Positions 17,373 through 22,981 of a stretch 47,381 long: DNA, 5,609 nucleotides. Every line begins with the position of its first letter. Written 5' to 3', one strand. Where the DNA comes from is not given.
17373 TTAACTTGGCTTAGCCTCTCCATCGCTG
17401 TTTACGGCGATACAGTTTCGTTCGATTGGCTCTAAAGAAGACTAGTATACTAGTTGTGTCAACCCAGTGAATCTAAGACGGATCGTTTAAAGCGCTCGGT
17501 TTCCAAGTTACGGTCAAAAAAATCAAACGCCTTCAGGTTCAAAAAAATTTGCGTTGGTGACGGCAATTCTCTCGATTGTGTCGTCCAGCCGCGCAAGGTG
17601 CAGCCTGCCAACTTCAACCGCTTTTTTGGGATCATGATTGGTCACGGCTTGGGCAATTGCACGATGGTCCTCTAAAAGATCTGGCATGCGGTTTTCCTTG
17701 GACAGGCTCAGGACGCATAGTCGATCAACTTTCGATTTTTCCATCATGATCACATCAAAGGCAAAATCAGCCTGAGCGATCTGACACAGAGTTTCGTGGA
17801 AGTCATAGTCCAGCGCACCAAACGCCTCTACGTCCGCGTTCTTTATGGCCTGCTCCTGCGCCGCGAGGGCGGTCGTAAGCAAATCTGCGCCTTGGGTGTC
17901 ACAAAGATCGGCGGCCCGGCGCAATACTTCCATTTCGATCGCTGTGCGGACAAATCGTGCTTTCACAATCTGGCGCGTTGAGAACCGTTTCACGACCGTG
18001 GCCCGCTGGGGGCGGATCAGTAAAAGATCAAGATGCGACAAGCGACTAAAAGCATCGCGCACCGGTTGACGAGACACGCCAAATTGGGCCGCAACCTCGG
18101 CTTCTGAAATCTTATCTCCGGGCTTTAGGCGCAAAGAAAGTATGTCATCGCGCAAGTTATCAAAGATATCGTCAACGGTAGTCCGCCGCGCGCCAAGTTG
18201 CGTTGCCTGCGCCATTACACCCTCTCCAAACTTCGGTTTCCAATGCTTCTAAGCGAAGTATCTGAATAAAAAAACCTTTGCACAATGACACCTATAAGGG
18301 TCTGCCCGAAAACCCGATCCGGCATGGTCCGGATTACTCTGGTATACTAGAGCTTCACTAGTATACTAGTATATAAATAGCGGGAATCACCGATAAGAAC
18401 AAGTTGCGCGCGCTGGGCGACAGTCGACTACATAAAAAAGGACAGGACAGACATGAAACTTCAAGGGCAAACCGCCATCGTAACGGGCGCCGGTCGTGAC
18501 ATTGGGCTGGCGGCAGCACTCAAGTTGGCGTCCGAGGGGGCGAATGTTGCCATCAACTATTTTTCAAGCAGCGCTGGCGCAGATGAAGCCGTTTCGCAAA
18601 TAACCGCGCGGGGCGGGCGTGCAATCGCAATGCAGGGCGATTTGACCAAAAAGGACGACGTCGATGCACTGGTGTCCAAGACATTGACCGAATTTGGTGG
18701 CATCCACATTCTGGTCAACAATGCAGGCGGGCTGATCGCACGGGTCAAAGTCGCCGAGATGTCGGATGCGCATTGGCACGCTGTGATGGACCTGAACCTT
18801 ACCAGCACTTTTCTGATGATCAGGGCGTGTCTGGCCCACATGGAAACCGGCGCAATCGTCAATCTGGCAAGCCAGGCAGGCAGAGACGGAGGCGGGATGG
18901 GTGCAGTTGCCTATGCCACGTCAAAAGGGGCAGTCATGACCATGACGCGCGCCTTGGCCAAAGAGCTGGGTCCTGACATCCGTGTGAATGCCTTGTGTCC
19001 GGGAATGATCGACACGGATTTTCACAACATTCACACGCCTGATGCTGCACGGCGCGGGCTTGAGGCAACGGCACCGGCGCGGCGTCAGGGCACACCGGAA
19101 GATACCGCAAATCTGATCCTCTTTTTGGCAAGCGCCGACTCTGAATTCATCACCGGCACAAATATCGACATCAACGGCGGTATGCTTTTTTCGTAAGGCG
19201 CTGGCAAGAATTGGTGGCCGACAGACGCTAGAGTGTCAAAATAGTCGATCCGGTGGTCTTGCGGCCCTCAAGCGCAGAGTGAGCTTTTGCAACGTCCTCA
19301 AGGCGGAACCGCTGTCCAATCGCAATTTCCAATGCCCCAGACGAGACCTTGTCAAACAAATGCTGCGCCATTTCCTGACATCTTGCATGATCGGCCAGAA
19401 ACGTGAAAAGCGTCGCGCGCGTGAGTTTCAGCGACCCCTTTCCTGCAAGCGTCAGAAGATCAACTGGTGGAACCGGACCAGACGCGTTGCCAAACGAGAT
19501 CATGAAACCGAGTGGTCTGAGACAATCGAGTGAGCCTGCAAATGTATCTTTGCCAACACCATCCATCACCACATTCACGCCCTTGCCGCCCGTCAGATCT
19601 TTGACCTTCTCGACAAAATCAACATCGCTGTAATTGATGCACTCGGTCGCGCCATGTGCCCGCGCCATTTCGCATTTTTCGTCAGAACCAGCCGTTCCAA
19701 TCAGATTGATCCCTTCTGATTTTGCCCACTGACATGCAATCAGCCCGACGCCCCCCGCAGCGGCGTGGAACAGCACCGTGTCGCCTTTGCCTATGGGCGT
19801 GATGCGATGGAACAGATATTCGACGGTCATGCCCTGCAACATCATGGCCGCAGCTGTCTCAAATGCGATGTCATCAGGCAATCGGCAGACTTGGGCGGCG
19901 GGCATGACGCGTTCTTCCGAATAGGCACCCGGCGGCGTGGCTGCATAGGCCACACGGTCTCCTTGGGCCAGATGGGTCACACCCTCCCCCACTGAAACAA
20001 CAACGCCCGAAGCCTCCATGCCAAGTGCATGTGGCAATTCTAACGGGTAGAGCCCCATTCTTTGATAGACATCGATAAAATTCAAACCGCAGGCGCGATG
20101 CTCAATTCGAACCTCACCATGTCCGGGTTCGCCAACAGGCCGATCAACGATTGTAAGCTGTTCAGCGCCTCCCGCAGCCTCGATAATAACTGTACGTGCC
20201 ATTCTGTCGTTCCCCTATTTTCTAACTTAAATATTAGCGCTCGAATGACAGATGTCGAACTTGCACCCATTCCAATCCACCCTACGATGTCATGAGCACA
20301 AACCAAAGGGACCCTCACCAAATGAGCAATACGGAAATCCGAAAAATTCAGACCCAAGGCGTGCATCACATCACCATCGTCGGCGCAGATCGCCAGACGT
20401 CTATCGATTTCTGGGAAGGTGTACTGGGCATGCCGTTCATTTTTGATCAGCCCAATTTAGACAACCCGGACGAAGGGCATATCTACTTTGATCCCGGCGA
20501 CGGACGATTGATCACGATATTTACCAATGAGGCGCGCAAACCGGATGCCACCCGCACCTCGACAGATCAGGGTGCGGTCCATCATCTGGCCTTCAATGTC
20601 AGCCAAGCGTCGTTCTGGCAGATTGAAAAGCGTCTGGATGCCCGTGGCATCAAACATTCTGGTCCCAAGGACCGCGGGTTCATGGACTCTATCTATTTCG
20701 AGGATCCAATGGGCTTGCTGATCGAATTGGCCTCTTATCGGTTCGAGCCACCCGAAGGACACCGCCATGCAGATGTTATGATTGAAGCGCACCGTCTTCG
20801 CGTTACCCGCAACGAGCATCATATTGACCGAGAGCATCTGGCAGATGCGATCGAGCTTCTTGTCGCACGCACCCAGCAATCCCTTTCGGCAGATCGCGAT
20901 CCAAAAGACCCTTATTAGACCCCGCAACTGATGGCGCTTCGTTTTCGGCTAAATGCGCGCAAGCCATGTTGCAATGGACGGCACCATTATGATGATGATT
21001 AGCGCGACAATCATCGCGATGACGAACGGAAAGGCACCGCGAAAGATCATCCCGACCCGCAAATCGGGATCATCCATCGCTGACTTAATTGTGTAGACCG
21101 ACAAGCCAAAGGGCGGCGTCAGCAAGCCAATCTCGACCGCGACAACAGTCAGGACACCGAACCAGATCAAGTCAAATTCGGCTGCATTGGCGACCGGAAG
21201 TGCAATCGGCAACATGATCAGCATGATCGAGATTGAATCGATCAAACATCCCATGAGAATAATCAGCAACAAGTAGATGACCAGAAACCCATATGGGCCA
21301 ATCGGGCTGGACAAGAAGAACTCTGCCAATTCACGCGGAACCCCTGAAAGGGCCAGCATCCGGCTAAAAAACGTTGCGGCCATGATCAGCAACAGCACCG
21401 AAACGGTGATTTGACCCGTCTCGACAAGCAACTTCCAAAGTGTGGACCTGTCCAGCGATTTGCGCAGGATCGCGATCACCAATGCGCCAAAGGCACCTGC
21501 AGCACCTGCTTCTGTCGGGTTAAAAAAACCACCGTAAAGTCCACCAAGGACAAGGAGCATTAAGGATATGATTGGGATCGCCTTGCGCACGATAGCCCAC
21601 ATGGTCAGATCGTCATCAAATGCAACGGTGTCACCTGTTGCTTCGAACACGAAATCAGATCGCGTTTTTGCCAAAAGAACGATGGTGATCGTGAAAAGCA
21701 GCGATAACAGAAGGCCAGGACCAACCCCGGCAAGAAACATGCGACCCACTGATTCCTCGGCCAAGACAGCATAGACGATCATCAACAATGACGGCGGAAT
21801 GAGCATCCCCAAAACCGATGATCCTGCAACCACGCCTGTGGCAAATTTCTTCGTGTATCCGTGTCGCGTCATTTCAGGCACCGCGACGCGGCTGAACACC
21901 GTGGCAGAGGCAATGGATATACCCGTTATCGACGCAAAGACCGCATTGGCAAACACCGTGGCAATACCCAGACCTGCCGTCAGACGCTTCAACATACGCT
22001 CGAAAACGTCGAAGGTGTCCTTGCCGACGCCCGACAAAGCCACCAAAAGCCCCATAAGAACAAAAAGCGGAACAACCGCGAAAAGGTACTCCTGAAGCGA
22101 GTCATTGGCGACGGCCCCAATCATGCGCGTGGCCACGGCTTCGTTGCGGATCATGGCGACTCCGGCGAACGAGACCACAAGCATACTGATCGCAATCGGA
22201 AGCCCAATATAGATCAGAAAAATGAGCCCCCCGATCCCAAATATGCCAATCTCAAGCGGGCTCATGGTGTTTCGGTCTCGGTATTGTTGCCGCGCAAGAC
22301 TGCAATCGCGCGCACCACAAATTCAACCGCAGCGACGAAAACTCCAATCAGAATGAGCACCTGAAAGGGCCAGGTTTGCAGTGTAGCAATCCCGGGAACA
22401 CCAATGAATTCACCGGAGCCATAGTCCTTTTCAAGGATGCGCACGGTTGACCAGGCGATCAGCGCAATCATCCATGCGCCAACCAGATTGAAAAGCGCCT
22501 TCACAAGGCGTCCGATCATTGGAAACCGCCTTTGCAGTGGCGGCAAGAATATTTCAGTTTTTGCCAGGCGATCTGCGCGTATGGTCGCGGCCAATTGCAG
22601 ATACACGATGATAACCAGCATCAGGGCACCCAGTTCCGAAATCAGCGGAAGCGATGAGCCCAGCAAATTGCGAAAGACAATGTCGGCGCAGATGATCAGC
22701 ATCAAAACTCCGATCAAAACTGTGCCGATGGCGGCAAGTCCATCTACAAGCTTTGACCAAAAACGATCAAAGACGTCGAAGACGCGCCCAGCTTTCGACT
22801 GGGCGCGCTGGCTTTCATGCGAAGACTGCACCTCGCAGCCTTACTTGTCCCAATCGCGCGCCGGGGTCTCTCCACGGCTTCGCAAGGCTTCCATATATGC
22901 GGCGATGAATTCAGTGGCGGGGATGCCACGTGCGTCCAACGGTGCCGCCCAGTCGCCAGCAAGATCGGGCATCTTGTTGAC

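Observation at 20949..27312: Uncharacterised TRAP-linked operon: CS-fold citryl-CoA-lyase-like protein, family III CoA-transferase and YciI-like protein under a divergent IclR regulator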

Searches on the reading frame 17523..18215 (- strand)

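Call 16: search_protein_families(library=pfam, proteins=[window:17523-18215:-])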
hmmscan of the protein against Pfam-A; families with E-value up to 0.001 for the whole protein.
window:17523-18215:- (230 aa): 2 families
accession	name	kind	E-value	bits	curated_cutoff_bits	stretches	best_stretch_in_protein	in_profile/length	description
PF07729.17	FCD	-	2.7e-20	73.5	24.3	1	89-208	5-124/125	FCD domain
PF00392.27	GntR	-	2.3e-18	66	27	1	15-75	3-64/64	Bacterial regulatory proteins, gntR family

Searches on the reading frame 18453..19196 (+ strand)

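Call 17: search_protein_families(library=ncbifam, proteins=[window:18453-19196:+], max_evalue=1e-10)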
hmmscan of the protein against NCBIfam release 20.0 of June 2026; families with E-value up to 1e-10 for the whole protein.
window:18453-19196:+ (247 aa): 199 families (the best 25 are shown)
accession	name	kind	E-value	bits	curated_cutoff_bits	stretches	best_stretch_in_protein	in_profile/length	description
NF005559.1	PRK07231.1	subfamily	5.3e-67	225.9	215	1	2-245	1-248/249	glucose 1-dehydrogenase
NF009466.0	PRK12826.1-2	subfamily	7.9e-61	205.7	222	1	5-245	3-245/248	3-oxoacyl-ACP reductase FabG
NF004198.0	PRK05653.1-3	equivalog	2e-60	204.3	296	1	2-245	4-247/248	3-oxoacyl-ACP reductase FabG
TIGR01830.1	3oxo_ACP_reduc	equivalog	6.6e-59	199.5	297.75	1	8-244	1-238/239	3-oxoacyl-[acyl-carrier-protein] reductase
NF004791.0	PRK06138.1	equivalog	4.3e-57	193.3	312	1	1-245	1-250/252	SDR family oxidoreductase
NF004197.0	PRK05653.1-1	equivalog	1.4e-55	188.6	332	1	2-246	4-248/249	3-oxoacyl-ACP reductase FabG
NF006070.0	PRK08213.1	subfamily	2.9e-55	187.6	279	1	2-244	9-256/259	gluconate 5-dehydrogenase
NF052558.1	MBtsdlDhBudC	equivalog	1.4e-54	185.3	270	1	4-244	2-241/250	meso-2,3-butanediol dehydrogenase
NF004818.0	PRK06172.1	equivalog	1.5e-51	175.1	336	1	1-244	3-250/253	SDR family oxidoreductase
NF004777.0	PRK06123.1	equivalog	5.1e-50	170.2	383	1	7-243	5-248/249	SDR family oxidoreductase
NF005681.0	PRK07478.1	subfamily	5.2e-50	170.2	267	1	2-244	3-249/254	SDR family oxidoreductase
NF006493.1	PRK08936.1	subfamily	2.4e-49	168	420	1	2-244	4-250/261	glucose-1-dehydrogenase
NF009546.0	PRK12935.1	equivalog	9.4e-49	166.2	418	1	2-244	3-245/247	acetoacetyl-CoA reductase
NF005400.0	PRK06947.1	equivalog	2.2e-48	164.7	367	1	6-243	7-251/252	SDR family oxidoreductase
NF005853.0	PRK07774.1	equivalog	3.5e-48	164.2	303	1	2-245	3-247/250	SDR family oxidoreductase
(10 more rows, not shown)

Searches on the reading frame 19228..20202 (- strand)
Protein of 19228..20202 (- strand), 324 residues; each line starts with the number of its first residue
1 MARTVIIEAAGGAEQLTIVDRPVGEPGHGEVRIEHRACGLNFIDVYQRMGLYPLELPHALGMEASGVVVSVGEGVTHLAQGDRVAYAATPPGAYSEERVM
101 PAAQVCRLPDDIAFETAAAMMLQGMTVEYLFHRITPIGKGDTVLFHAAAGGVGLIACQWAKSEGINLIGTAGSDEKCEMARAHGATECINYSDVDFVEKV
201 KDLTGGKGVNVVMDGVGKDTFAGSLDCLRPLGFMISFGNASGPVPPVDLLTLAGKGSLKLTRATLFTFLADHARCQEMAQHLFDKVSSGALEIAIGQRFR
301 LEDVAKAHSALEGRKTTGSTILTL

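Call 17: search_protein_families(library=ncbifam, proteins=[window:19228-20202:-], max_evalue=1e-10)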
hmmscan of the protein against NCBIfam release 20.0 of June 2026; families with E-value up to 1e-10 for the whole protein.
window:19228-20202:- (324 aa): 19 families
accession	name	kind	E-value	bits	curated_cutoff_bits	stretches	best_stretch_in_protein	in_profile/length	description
NF008024.0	PRK10754.1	subfamily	4.2e-106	354.7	348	1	1-322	1-325/327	NADPH:quinone reductase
TIGR02824.1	quinone_pig3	subfamily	1.4e-64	218.2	296.8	1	3-323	2-324/325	putative NAD(P)H quinone oxidoreductase, PIG3 family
NF010344.0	PRK13771.1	subfamily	1.6e-29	103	349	1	83-322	107-331/334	putative alcohol dehydrogenase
NF041183.1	Pks2_ls1_myc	equivalog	2.2e-27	94.4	2400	1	8-239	1412-1644/2086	sulfolipid-1 biosynthesis phthioceranic/hydroxyphthioceranic acid synthase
NF041172.1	AcrlCoa_red_Thmprot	equivalog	1.9e-26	92.8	500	1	86-322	110-332/334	acryloyl-CoA reductase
TIGR02817.1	adh_fam_1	subfamily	3.8e-25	89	284.05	1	16-322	17-333/336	zinc-binding alcohol dehydrogenase family protein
TIGR03451.1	mycoS_dep_FDH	equivalog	6.4e-24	84.4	512.9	2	92-223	129-261/358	S-(hydroxymethyl)mycothiol dehydrogenase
TIGR01751.1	crot-CoA-red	equivalog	9.8e-24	83.8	378.55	1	89-202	137-252/398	crotonyl-CoA carboxylase/reductase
TIGR03989.1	Rxyl_3153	subfamily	6.4e-19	68.4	440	0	13-87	11-86/370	NDMA-dependent alcohol dehydrogenase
NF006940.0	PRK09422.1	equivalog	1.7e-18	66.7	344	1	92-239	115-261/338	alcohol dehydrogenase AdhP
TIGR00692.1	tdh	equivalog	2.8e-18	66.1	458.35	1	91-232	116-255/340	L-threonine 3-dehydrogenase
NF041097.1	keto_inos_dh_IolM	equivalog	5.4e-18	64.8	450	1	111-312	178-378/389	scyllo-inosose 3-dehydrogenase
TIGR02823.1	oxido_YhdH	subfamily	1.4e-17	63.5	297.25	1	16-256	14-260/324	acrylyl-CoA reductase family protein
NF003808.0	PRK05396.1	equivalog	1.6e-16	60.1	380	0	91-220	118-244/341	L-threonine 3-dehydrogenase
TIGR02818.1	adh_III_F_hyde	equivalog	1.7e-14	53.7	543.95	0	12-86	10-85/368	S-(hydroxymethyl)glutathione dehydrogenase/class III alcohol dehydrogenase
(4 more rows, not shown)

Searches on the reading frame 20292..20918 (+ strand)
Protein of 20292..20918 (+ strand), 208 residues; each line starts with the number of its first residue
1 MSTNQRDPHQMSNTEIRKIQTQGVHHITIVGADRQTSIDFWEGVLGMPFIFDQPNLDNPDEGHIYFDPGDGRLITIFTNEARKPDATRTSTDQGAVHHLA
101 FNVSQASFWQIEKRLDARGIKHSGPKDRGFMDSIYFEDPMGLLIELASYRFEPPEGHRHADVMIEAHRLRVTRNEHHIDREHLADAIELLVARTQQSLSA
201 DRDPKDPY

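Call 3: search_protein_families(library=pfam, proteins=[window:20292-20918:+])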
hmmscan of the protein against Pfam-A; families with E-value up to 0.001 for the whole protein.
window:20292-20918:+ (208 aa): 2 families
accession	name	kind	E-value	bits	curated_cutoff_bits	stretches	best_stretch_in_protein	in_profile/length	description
PF00903.31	Glyoxalase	-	1.6e-15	58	20.6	1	24-146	2-121/121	Glyoxalase/Bleomycin resistance protein/Dioxygenase superfamily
PF13669.12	Glyoxalase_4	-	0.0001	23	27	1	25-121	1-92/109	Glyoxalase/Bleomycin resistance protein/Dioxygenase superfamily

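Call 4: search_protein_families(library=ncbifam, proteins=[window:20292-20918:+])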
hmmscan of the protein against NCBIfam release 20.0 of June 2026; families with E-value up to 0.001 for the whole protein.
window:20292-20918:+ (208 aa): 15 families
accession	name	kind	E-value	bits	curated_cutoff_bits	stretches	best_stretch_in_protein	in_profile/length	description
NF050075.1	SMU1112c_YaeR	equivalog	5e-08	33.2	140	1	22-146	2-123/125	SMU1112c/YaeR family gloxylase I-like metalloprotein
NF000221.4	FosA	exception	7.5e-08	32.4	250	1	22-146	3-114/137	FosA family fosfomycin resistance glutathione transferase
NF000496.2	Fos_GSH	equivalog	7.7e-08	32.5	180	1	22-147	3-115/136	fosfomycin resistance glutathione transferase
NF003152.0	PRK04101.1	equivalog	7.5e-07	29.6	171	1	22-147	3-117/139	metallothiol transferase FosB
NF000125.1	498180014_fosA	hypoth_equivalog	3.4e-06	27.3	250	1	21-147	3-117/129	Fos family putative thiol transferase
NF000339.2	fos-Crono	exception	8.2e-06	26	275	1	22-146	2-110/134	FosA family fosfomycin resistance glutathione transferase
NF000026.1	154989_fosA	exception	4.2e-05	23.7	275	1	22-146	3-114/141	FosA/FosA2 family fosfomycin resistance glutathione transferase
NF000094.1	354827590_fosA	exception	5.2e-05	23.4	275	1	22-145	3-110/135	FosA family fosfomycin resistance glutathione transferase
NF041541.1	fosBx1_fam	exception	8e-05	23.1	290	1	22-148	3-118/138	FosBx1 family fosfomycin resistance bacillithiol transferase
NF000493.1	Fos_BSH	exception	0.00018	21.9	240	0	22-148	2-117/137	FosB/FosD family fosfomycin resistance bacillithiol transferase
NF038311.1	FosU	exception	0.00029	21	295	1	85-146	52-111/137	FosU family fosfomycin resistance glutathione transferase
NF040540.1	fosA5_fam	exception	0.00029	20.9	310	1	22-146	3-114/139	FosA5 family fosfomycin resistance glutathione transferase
NF000495.1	FosK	exception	0.00074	19.4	280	0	22-147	3-110/132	fosfomycin resistance glutathione transferase FosK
NF000074.1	299782349_fosC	exception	0.00083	19.5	250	0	22-47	3-28/132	FosC2 family fosfomycin resistance glutathione transferase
NF032892.0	fosA7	exception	0.00096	19.2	305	0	22-146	3-114/140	FosA7 family fosfomycin resistance glutathione transferase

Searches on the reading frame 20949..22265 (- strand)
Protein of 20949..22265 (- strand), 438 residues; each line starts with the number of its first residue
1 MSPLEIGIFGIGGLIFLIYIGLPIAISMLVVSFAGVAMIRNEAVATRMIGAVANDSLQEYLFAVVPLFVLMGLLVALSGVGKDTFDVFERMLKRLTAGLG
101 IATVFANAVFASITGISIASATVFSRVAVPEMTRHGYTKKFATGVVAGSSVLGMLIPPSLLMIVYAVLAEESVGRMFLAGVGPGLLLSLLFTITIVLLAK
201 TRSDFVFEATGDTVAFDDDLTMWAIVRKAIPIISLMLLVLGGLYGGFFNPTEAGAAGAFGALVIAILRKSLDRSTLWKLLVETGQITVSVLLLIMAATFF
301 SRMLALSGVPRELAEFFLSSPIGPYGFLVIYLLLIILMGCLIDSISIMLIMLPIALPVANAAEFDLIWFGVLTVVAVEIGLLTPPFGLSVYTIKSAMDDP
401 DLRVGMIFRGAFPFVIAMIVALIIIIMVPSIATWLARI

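Call 3: search_protein_families(library=pfam, proteins=[window:20949-22265:-])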
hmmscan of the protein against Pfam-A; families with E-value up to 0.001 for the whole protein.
window:20949-22265:- (438 aa): 1 family
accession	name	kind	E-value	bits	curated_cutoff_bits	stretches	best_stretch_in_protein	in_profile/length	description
PF06808.19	DctM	-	2.2e-82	277.6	23.8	1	12-431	2-413/413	Tripartite ATP-independent periplasmic transporter, DctM component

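Call 4: search_protein_families(library=ncbifam, proteins=[window:20949-22265:-])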
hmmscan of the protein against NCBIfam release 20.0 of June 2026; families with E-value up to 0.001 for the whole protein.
window:20949-22265:- (438 aa): 3 families
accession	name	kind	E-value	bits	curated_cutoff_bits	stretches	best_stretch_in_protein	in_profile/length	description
TIGR00786.1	dctM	subfamily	1.9e-95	320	268.45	1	21-435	1-404/405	TRAP transporter large permease subunit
NF011634.1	PRK15060.1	equivalog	8.5e-43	147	800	1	11-431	7-416/425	2,3-diketo-L-gulonate TRAP transporter large permease YiaN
TIGR02123.1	TRAP_fused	subfamily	2.6e-08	33.1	320.65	1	64-418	170-521/615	TRAP transporter fused permease subunit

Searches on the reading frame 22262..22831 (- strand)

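Call 3: search_protein_families(library=pfam, proteins=[window:22262-22831:-])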
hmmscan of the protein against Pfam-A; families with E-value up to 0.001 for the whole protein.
window:22262-22831:- (189 aa): 1 family
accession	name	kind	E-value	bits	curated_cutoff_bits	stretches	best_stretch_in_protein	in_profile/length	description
PF04290.18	DctQ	-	1.7e-11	44.5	28.3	1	43-180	1-131/132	Tripartite ATP-independent periplasmic transporters, DctQ component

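Call 4: search_protein_families(library=ncbifam, proteins=[window:22262-22831:-])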
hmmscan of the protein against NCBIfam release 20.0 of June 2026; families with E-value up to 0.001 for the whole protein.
window:22262-22831:- (189 aa): 0 families
